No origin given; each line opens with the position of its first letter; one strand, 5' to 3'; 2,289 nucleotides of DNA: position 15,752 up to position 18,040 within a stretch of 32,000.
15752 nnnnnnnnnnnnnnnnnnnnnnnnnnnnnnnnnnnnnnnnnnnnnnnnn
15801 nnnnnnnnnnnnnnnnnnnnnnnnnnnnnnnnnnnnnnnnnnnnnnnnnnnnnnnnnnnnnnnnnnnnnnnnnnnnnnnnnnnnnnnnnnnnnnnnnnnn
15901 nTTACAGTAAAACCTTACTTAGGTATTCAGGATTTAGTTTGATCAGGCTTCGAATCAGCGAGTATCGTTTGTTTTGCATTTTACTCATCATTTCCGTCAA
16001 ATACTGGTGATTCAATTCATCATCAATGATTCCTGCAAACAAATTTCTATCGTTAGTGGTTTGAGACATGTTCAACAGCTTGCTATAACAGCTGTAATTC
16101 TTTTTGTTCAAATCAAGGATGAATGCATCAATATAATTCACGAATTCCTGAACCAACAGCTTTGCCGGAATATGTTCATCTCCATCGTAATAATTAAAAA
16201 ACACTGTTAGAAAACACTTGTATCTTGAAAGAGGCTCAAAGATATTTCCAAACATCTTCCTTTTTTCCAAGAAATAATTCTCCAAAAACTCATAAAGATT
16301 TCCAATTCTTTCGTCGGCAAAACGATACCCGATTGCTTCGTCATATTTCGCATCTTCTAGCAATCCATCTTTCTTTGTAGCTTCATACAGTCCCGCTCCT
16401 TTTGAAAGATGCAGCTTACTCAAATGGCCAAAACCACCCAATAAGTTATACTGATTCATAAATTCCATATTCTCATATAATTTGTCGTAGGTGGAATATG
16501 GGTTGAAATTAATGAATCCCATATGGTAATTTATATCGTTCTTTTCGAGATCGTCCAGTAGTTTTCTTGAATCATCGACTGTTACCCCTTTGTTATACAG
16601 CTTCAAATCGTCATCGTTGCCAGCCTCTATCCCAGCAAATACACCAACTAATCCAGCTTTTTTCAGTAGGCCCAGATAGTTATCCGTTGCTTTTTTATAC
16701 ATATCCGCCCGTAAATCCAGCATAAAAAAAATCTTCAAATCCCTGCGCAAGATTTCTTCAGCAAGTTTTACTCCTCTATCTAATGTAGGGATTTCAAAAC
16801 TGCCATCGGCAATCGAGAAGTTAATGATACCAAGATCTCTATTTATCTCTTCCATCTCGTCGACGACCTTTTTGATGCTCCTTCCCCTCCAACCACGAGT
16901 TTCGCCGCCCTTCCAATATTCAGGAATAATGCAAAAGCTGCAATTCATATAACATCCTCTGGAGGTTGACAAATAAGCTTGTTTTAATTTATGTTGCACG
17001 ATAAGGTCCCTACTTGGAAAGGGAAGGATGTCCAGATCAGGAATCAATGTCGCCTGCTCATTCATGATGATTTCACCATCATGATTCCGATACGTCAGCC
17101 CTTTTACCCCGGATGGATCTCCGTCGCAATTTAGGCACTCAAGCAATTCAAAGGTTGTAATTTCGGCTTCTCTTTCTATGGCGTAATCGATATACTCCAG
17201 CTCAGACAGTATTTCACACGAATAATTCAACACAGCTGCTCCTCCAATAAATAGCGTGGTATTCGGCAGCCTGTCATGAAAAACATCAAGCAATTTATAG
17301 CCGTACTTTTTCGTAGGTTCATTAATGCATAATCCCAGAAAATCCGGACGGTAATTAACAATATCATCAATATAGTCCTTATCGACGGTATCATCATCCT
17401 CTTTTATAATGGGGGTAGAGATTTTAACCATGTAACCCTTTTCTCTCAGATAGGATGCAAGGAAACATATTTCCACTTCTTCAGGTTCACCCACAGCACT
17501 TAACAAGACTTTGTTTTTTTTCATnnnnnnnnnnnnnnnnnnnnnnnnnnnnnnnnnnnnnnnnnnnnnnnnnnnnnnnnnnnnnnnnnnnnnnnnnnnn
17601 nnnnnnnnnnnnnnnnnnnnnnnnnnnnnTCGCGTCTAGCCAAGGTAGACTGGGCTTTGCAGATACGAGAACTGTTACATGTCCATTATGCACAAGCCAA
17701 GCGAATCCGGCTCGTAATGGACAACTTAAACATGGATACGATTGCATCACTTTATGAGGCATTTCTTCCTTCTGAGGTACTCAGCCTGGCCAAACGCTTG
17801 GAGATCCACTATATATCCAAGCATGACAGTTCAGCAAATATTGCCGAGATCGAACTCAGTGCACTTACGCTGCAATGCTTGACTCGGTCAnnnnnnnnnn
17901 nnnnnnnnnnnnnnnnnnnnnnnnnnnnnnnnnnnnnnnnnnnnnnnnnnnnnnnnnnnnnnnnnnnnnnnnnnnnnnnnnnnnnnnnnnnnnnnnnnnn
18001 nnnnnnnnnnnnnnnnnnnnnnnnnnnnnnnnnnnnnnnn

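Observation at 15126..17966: B12-radical SAM enzyme + dedicated carrier protein form an IS-bracketed insert in the middle of the cluster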

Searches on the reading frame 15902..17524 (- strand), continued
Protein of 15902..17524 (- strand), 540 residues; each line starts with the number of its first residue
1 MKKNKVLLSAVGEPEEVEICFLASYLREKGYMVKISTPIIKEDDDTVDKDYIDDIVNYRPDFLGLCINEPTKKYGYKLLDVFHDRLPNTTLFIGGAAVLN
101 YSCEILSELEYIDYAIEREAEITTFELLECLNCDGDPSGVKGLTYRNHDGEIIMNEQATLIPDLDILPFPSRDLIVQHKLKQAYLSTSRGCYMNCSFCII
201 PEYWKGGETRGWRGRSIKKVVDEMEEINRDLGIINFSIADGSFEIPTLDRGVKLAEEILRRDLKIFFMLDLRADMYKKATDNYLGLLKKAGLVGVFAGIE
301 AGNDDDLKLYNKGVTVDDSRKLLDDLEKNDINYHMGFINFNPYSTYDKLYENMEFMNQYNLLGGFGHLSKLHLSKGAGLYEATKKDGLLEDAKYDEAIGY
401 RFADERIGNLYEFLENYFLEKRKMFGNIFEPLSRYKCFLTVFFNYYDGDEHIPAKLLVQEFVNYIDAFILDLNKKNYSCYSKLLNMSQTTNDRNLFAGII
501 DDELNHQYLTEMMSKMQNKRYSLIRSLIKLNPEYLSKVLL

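Call 79: fold_search(model_id=the predicted structure, library=pdb)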
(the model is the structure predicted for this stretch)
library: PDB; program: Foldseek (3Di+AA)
matches with E <= 10: 1635; with E <= 0.001: 47
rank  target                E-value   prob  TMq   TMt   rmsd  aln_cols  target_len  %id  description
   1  5ul4                  1.9e-26  1.00  0.66  0.50  12.5       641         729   20  Structure of Cobalamin-dependent S-adenosylmethionine radical enzyme OxsB with aqua-cobalamin and S-adenosylmethionine b (released 2017-04-19)
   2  5ul3                  4.2e-26  1.00  0.65  0.50  12.6       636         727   21  Structure of Cobalamin-dependent S-adenosylmethionine radical enzyme OxsB with aqua-cobalamin bound (released 2017-04-19)
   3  5ul2                  2.9e-25  1.00  0.63  0.48  12.8       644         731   21  Structure of Apo, SeMet-labeled Cobalamin-dependent S-adenosylmethionine radical enzyme OxsB (released 2017-04-19)
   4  7kdx_B                4.3e-19  1.00  0.57  0.47  15.3       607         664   18  Crystal structure of Streptomyces tokunonesis TokK with hydroxycobalamin, 5'-deoxyadenosine, and methionine (released 2022-01-12)
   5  7kdy_A                5.7e-19  1.00  0.58  0.48  12.6       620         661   17  Crystal structure of Streptomyces tokunonesis TokK with hydroxycobalamin, 5'-deoxyadenosine, methionine, and (2R)-pant (released 2022-01-12)
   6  7kdy_B                1.5e-18  1.00  0.57  0.48  14.4       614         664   17  Crystal structure of Streptomyces tokunonesis TokK with hydroxycobalamin, 5'-deoxyadenosine, methionine, and (2R)-pant (released 2022-01-12)
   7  9n1d                  1.6e-18  1.00  0.57  0.50  12.7       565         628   15  Crystal structure of CysS from Corallococcus sp. CA054B with 5'-deoxyadenosine and methionine bound (released 2026-01-28)
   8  7kdx_A                2.2e-18  1.00  0.56  0.47  14.5       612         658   17  Crystal structure of Streptomyces tokunonesis TokK with hydroxycobalamin, 5'-deoxyadenosine, and methionine (released 2022-01-12)
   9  9n1b                  2.4e-18  1.00  0.58  0.51  12.4       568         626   14  Crystal structure of CysS from Corallococcus sp. CA054B with 5'-deoxyadenosine, methionine, and pantetheinylated 3-metho (released 2026-01-28)
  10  6wtf_A                8.6e-18  1.00  0.54  0.54   5.1       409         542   17  Structure of radical S-adenosylmethionine methyltransferase, TsrM, from Kitasatospora setae with tryptophan substrate  (released 2020-12-23)
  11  6wte_A                9.6e-18  1.00  0.54  0.52   7.6       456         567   16  Structure of radical S-adenosylmethionine methyltransferase, TsrM, from Kitasatospora setae with cobalamin and [4Fe-4S (released 2020-12-23)
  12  6wte_B                1.3e-17  1.00  0.56  0.57   5.5       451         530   16  Structure of radical S-adenosylmethionine methyltransferase, TsrM, from Kitasatospora setae with cobalamin and [4Fe-4S (released 2020-12-23)
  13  9ccb                  1.5e-17  1.00  0.55  0.69   9.1       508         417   18  X-ray crystal structure of methyl-coenzyme M reductase glutamine methylase (MgmA) from Methanothermobacter marburgensis  (released 2025-01-01)
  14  9n1c                  1.7e-17  1.00  0.57  0.50  12.7       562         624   14  Crystal structure of CysS from Corallococcus sp. CA054B with 5'-deoxyadenosine, methionine, and pantetheinylated 3-ethox (released 2026-01-28)
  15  6wtf_B                2.3e-17  1.00  0.54  0.54   5.3       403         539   18  Structure of radical S-adenosylmethionine methyltransferase, TsrM, from Kitasatospora setae with tryptophan substrate  (released 2020-12-23)
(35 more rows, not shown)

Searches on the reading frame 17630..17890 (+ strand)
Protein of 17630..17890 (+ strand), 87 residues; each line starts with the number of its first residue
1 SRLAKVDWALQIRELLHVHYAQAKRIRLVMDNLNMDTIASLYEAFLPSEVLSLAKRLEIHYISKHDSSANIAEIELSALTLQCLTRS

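Call 91: search_dna_similar(query=window:17630-17890:+, collection=plasmids, mode=protein, max_rows=12, max_evalue=0.001)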
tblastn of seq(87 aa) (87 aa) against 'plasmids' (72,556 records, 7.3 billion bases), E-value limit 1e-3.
Records with a match: 210; places in all: 331; records where one place covers at least 80% of the query: 182.
Best place of each record, by identity: 60-80% 21; <60% 189.
By first word of the organism name: Bradyrhizobium 40; Rhizobium 38; Ralstonia 14; Deinococcus 12; Streptomyces 10; Rhodococcus 10; Nostoc 8; Mesorhizobium 6; Polaromonas 5; Microvirga 4; and 44 more.
By predicted mobility (MOB-suite, as given by PLSDB): non-mobilizable 106; conjugative 61; mobilizable 43.
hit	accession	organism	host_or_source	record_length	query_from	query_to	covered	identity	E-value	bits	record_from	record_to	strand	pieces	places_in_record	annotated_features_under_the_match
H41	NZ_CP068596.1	Paenibacillus sonchi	cell culture,soil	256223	2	86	98%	70.6%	2e-30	118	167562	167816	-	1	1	IS630 family transposase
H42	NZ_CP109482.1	Streptomyces sp. NBC_01450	-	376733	1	86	99%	61.6%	4e-26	106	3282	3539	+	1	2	IS630 family transposase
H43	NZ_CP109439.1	Streptomyces sp. NBC_01483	-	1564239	1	86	99%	61.6%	5e-26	106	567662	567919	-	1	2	none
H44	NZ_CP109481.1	Streptomyces sp. NBC_01450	-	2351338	1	86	99%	61.6%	5e-26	106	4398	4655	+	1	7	none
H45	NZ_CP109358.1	Streptomyces sp. NBC_01562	-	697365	1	86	99%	61.6%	5e-26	105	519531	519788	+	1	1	IS630 family transposase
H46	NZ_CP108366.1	Streptomyces sp. NBC_01340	-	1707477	1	86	99%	61.6%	2e-25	104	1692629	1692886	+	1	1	none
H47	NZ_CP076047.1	Rhodococcus sp. USK10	-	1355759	2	86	98%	62.4%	3e-26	106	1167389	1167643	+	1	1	record has no annotation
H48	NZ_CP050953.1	Rhodococcus sp. DMU1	cell culture,activated sludge in our lab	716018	2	86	98%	62.4%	1e-25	105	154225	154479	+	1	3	IS630 family transposase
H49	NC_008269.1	Rhodococcus jostii RHA1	-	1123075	2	86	98%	62.4%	1e-25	105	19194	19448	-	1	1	record has no annotation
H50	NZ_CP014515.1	Frondihabitans sp. PAMC 28766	Himantormia,single cell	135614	5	86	94%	64.6%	3e-26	106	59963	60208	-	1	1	IS630 family transposase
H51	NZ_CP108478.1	Streptomyces mirabilis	-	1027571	6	86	93%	64.2%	2e-25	104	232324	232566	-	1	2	record has no annotation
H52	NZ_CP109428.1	Streptomyces sp. NBC_01497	-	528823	1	86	94%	63.4%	3e-16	108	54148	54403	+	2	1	none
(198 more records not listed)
